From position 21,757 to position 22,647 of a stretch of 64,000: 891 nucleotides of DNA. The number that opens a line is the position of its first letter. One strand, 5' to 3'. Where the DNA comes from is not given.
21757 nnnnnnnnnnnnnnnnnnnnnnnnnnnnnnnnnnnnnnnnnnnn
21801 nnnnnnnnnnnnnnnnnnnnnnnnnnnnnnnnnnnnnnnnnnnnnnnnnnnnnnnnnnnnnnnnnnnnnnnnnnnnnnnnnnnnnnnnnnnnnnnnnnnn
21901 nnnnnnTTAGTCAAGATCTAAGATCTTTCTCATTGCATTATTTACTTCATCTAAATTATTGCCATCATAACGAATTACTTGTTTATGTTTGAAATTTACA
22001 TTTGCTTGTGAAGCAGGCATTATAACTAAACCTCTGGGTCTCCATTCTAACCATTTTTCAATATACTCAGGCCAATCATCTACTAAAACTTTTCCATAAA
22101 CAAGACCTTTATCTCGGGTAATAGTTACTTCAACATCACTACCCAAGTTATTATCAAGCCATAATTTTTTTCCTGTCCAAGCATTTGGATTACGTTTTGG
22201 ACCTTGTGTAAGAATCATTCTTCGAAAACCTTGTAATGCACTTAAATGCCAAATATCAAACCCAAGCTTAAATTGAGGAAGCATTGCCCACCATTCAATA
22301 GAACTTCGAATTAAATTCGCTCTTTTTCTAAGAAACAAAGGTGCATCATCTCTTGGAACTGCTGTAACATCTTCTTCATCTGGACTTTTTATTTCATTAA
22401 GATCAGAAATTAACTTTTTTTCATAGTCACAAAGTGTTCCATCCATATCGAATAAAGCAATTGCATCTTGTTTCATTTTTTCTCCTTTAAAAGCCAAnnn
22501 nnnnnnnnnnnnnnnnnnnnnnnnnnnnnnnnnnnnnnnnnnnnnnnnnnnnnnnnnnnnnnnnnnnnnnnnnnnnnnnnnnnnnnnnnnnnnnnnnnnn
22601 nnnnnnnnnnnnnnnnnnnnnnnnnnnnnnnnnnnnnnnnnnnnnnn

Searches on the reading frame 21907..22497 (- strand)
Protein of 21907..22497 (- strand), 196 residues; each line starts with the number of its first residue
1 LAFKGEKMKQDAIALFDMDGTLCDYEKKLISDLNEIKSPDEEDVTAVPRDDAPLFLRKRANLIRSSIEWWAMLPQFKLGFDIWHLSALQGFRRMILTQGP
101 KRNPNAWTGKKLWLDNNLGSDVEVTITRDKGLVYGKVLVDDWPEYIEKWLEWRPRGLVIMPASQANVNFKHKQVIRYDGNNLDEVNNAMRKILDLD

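Call 9: search_protein_families(library=phrogs, proteins=[window:21907-22497:-], max_evalue=0.001)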
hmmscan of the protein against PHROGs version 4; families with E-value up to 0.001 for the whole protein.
window:21907-22497:- (196 aa): 3 families
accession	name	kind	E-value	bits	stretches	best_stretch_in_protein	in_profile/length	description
phrog_420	-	unknown function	2.9e-09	37.8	1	6-172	8-186/267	unknown function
phrog_2643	-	moron, auxiliary metabolic gene and host takeover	3.4e-08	34.3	1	9-152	4-149/182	5'-3' deoxyribonucleotidase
phrog_415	-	other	0.0004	21.2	0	4-46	14-58/218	polynucleotide kinase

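Call 53: search_protein_families(library=pfam, proteins=[window:21907-22497:-], max_evalue=0.001)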
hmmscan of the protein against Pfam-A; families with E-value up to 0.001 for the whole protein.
window:21907-22497:- (196 aa): 1 family
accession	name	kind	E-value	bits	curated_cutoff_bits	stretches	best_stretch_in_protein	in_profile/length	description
PF06941.18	NT5C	-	1e-05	26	24.8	0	92-167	84-156/180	5' nucleotidase, deoxy (Pyrimidine), cytosolic type C protein (NT5C)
